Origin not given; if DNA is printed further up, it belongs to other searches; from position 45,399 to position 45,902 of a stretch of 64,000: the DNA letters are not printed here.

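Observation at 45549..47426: Compact R-M module: AbrB/MazE-type small protein, then a beta-class SPPY methyltransferase, then an MvaI/BcnI-like endonuclease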

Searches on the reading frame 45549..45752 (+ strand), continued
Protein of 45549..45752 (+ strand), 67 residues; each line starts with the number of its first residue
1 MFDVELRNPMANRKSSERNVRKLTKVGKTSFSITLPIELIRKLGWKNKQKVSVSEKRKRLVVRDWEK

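Call 44: search_protein_families(library=pfam, proteins=[L086:1044-2042:+, L088:462-1466:+, L089:5259-6320:+, L111:5207-6280:+, L129:400-1395:+, L130:5271-6245:+, L132:5186-6154:+, L149:355-1320:+, L152:5188-6147:+, L106:1929-2738:+], max_evalue=0.00001)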
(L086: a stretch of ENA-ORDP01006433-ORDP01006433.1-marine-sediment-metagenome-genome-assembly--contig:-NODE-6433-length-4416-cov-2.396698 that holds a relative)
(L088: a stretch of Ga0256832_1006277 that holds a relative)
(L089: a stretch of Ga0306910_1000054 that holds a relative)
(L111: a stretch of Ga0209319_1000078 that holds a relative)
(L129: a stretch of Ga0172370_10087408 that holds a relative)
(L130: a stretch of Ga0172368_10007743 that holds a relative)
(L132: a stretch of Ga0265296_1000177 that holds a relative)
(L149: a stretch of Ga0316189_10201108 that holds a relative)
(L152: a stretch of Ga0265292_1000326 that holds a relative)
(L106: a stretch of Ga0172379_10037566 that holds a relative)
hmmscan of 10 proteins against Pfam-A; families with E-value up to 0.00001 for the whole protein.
L086:1044-2042:+ (333 aa): 2 families
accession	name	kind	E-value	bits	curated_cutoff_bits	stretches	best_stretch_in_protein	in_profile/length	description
PF13310.11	Virulence_RhuM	-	2.3e-23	83.2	33.7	1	68-177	1-114/252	Virulence protein RhuM family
PF02661.23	Fic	-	2.7e-09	38.2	24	1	230-285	30-93/93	Fic/DOC family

L088:462-1466:+ (335 aa): 4 families
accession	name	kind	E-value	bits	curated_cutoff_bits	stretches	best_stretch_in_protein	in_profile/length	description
PF00534.26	Glycos_transf_1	-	1.4e-16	61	26.4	1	157-280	6-124/172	Glycosyl transferases group 1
PF13692.12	Glyco_trans_1_4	-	1.4e-10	42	27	1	168-280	3-108/142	Glycosyl transferases group 1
PF13524.12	Glyco_trans_1_2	-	4.8e-07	30.3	25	1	193-309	10-115/144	Glycosyl transferase-like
PF13477.12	Glyco_trans_4_2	-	9.6e-07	29.5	23.4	1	19-98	12-92/139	Glycosyl transferase 4-like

L089:5259-6320:+ (354 aa): 7 families
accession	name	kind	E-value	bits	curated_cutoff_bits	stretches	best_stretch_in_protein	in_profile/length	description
PF07478.18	Dala_Dala_lig_C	-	1.9e-53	181.5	24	1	147-343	5-204/204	D-ala D-ala ligase C-terminus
PF01820.27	Dala_Dala_lig_N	-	6.8e-34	117.4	34.6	1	10-124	2-119/121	D-ala D-ala ligase N-terminus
PF02786.22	CPSase_L_D2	-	3.2e-14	53.4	19.8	1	137-313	2-178/211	Carbamoyl-phosphate synthase L chain, ATP binding domain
PF01071.24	GARS_A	-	4.6e-09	36.8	27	1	137-278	3-148/194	Phosphoribosylglycinamide synthetase, ATP-grasp (A) domain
PF02222.28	ATP-grasp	-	1.1e-07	32.1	27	1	145-310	4-158/179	ATP-grasp domain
PF08443.16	RimK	-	3.1e-06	27.4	21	1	139-323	6-175/188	RimK-like ATP-grasp domain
PF02655.19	ATP-grasp_3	-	3.9e-06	27.5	23.2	1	161-313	20-155/160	ATP-grasp domain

L111:5207-6280:+ (358 aa): 1 family
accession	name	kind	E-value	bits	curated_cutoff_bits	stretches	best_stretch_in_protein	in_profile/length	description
PF14082.12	SduA_C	-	2.8e-09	37.8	27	1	213-344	34-159/159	Shedu protein SduA, C-terminal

L129:400-1395:+ (332 aa): 1 family
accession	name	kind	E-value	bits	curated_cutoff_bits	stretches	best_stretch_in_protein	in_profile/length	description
PF09556.15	RE_HaeIII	-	3.2e-97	325.7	25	1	17-317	1-297/298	HaeIII restriction endonuclease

L130:5271-6245:+ (325 aa): 1 family
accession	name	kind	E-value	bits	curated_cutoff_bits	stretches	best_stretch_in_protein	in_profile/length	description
PF00145.23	DNA_methylase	-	1.3e-75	255.3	22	1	6-319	1-322/324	C-5 cytosine-specific DNA methylase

L132:5186-6154:+ (323 aa): 0 families

L149:355-1320:+ (322 aa): 1 family
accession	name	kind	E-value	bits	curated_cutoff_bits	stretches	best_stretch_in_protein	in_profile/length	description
PF02661.23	Fic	-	2.7e-21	76.7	24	1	179-272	2-93/93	Fic/DOC family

L152:5188-6147:+ (320 aa): 3 families
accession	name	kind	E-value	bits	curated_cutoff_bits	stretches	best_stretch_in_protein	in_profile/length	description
PF01018.28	GTP1_OBG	-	1.6e-37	128.9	27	1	3-153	1-154/155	GTP1/OBG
PF01926.29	MMR_HSR1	-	1.5e-24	86.8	21.9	1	157-270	1-111/113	50S ribosome-binding GTPase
PF02421.24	FeoB_N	-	1e-10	41.8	27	1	158-208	3-57/156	Ferrous iron transport protein B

L106:1929-2738:+ (270 aa): 2 families
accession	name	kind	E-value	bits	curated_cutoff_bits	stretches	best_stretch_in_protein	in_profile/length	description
PF06044.18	DpnI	-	7.4e-83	277.1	26.7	1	15-194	1-182/183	Dam-replacing family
PF17726.7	DpnI_C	-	1.1e-32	112.4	23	1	200-267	2-69/70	Dam-replacing HTH domain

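Call 47: search_protein_families(library=pfam, alignment_id=A5, max_evalue=0.001)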
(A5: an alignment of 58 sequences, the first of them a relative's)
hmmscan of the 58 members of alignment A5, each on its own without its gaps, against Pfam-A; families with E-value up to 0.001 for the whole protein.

A. member 1, L005:4440-5984:+ (515 aa): 14 families
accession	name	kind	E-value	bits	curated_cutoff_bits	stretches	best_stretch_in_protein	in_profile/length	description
PF05970.20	PIF1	-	2e-30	106.5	25.9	1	17-208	18-218/223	PIF1-like helicase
PF13604.12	AAA_30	-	1.3e-12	48.3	27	1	13-213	10-178/191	AAA domain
PF13245.12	AAA_19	-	3.5e-11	43.8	25.1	1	20-150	10-132/134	AAA domain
PF02689.20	Herpes_Helicase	-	9.8e-08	30.9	27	1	341-415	706-784/808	Helicase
PF13280.12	WYL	-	4.9e-07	30.1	21.8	1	447-513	5-68/70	WYL domain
PF01443.25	Viral_helicase1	-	7.2e-07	29.7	21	0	342-402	158-222/228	Viral superfamily 1 RNA helicase core domain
PF21530.3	Pif1_2B_dom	-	8.3e-07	29.1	23.9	1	278-309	15-47/47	DNA helicase Pif1, 2B domain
PF13401.12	AAA_22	-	1.4e-05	25.9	27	1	19-143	3-123/130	AAA domain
PF13479.12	AAA_24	-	3.6e-05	24.1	27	1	22-121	3-86/195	AAA domain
PF13538.12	UvrD_C_2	-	7.4e-05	23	27.4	1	362-382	1-21/52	UvrD-like helicase C-terminal domain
PF18335.7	SH3_13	-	9.4e-05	22.6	41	1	281-319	26-64/65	ATP-dependent RecD-like DNA helicase SH3 domain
PF13191.12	AAA_16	-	0.00035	21.6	32.6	1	18-52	17-55/167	AAA ATPase domain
PF20720.3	nSTAND3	-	0.00086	19.5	27.2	0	7-42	4-38/155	Novel STAND NTPase 3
PF13238.12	AAA_18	-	0.00087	20.2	29.4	0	24-41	1-18/128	AAA domain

B. families by the number of members that match (of 58 scanned): 107 families (the first 25 are shown)
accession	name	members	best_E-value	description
PF01593.30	Amino_oxidase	2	5.9e-25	Flavin containing amine oxidoreductase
PF16199.10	Radical_SAM_C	2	6.6e-20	Radical_SAM C-terminal domain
PF13649.12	Methyltransf_25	2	4.6e-19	Methyltransferase domain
PF13847.12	Methyltransf_31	2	2.4e-17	Methyltransferase domain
PF08241.18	Methyltransf_11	2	1.1e-16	Methyltransferase domain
PF13489.12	Methyltransf_23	2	1.1e-14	Methyltransferase domain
PF08242.18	Methyltransf_12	2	7.1e-14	Methyltransferase domain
PF00583.31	Acetyltransf_1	2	1.2e-12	Acetyltransferase (GNAT) family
PF02661.23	Fic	2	1.8e-11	Fic/DOC family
PF01935.23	DUF87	2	1.7e-10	Helicase HerA, central domain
PF05175.20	MTS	2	5.9e-10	Methyltransferase small domain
PF03848.20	TehB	2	6.1e-10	Tellurite resistance protein TehB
PF02353.26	CMAS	2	2.1e-06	Mycolic acid cyclopropane synthetase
PF13401.12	AAA_22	2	1.4e-05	AAA domain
PF20720.3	nSTAND3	2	0.00033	Novel STAND NTPase 3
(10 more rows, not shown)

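Call 50: search_solved_structures(query=A3, max_evalue=10, show_alignments=2)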
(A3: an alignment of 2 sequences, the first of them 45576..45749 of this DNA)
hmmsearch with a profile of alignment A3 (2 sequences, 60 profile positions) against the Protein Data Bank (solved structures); distinct sequences matched with E-value up to 10: 6.
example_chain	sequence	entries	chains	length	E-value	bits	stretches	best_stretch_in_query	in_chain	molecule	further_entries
1z0r_A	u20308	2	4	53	0.083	16.4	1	25-58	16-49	Transition state regulatory protein abrB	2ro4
2k1n_A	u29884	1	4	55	0.091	16.3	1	25-58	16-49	AbrB family transcriptional regulator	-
1yfb_A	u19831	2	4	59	0.11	16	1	25-58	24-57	Transition state regulatory protein abrB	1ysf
12fk_A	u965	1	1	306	1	12.9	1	20-46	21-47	aHE31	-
11qf_A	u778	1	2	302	1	12.9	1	17-49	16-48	I-PnoMI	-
9t1s_L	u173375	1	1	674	1.2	12.7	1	34-55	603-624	formate dehydrogenase (coenzyme F420)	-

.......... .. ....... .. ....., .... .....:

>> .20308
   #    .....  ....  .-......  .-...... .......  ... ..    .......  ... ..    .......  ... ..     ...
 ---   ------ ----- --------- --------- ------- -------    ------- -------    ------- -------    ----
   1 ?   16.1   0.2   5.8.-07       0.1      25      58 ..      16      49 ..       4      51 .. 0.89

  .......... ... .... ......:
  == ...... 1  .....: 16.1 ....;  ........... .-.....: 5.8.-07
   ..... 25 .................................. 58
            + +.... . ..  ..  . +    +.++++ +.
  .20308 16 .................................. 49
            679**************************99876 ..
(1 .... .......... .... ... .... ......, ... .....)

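Call 56: search_protein_families(library=pfam, proteins=[L092:5190-5948:+, L096:3377-4123:+, L094:904-1611:+, L160:5176-5895:+, L161:172-891:+, L163:5278-5949:+, L144:2108-2758:+, L157:5214-5843:+, L159:5241-5867:+, L153:5165-5779:+], max_evalue=0.0001)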
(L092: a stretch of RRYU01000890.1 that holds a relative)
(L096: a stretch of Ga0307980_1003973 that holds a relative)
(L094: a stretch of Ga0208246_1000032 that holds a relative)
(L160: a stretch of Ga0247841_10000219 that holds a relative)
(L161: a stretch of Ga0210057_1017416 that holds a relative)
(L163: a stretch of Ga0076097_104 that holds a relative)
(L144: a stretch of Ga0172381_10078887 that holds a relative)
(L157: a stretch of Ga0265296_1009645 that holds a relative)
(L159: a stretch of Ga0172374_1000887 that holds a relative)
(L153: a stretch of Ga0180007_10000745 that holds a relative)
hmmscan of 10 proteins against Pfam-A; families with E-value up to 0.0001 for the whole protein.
L092:5190-5948:+ (253 aa): 8 families
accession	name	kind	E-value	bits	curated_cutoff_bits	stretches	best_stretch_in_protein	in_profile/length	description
PF08241.18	Methyltransf_11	-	2.1e-17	64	21.2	1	26-120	1-94/95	Methyltransferase domain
PF13489.12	Methyltransf_23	-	2.9e-16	60.1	27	1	13-146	12-140/164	Methyltransferase domain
PF08242.18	Methyltransf_12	-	6.9e-13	49.6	30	1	26-117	1-96/98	Methyltransferase domain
PF13649.12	Methyltransf_25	-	2.3e-12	47.9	27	1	25-117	1-97/97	Methyltransferase domain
PF13847.12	Methyltransf_31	-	2.4e-11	44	27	1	21-125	3-113/145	Methyltransferase domain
PF02353.26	CMAS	-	1.5e-07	31.5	27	1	24-123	65-166/273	Mycolic acid cyclopropane synthetase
PF05148.21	Methyltransf_8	-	4.4e-05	23.9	27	0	21-120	72-155/219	Hypothetical methyltransferase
PF07021.18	MetW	-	7.7e-05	22.8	21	0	23-131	15-117/193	Methionine biosynthesis protein MetW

L096:3377-4123:+ (249 aa): 1 family
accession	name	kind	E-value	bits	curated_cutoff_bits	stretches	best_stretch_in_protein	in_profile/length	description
PF03575.23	Peptidase_S51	-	3.2e-48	164.6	23.9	1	5-211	2-206/206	Peptidase family S51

L094:904-1611:+ (236 aa): 1 family
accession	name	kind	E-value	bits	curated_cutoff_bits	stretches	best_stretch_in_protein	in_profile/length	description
PF02861.25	Clp_N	-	1.2e-31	109.1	20.7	2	98-141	1-44/53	Clp amino terminal domain, pathogenicity island component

L160:5176-5895:+ (240 aa): 0 families

L161:172-891:+ (240 aa): 2 families
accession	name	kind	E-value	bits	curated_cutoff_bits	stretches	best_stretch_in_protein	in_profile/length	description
PF04002.20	RadC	-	3e-42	143.8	22.1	1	126-238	3-116/121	RadC-like JAB domain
PF20582.4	UPF0758_N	-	1.2e-23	83.4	27.1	1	28-103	1-77/77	UPF0758 N-terminal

L163:5278-5949:+ (224 aa): 1 family
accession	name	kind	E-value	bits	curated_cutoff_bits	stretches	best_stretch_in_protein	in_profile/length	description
PF10026.15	DUF2268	-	4.4e-16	59.4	23.6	1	83-215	59-194/195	Predicted Zn-dependent protease (DUF2268)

L144:2108-2758:+ (217 aa): 0 families

L157:5214-5843:+ (210 aa): 0 families

L159:5241-5867:+ (209 aa): 1 family
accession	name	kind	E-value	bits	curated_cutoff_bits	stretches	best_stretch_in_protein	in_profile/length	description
PF12686.12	DUF3800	-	8e-17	62.7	21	1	3-185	1-149/149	Protein of unknown function (DUF3800)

L153:5165-5779:+ (205 aa): 5 families
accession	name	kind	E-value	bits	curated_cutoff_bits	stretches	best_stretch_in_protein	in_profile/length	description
PF00132.30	Hexapep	-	5.6e-16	57.9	27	2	76-109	2-35/36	Bacterial transferase hexapeptide (six repeats)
PF25084.1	LbH_EIF2B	-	4.5e-13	49.6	54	1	62-144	8-89/105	EIF2B subunit epsilon LbH domain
PF14602.12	Hexapep_2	-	6.6e-08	32.6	27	1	75-103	1-27/34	Hexapeptide repeat of succinyl-transferase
PF24894.1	Hexapep_GlmU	-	9.9e-06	26.1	23.3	0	81-144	18-85/104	GlmU-like, C-terminal hexapeptide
PF25087.1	GMPPB_C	-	5.3e-05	23.3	39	0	68-144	3-79/110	GMPPB C-terminal domain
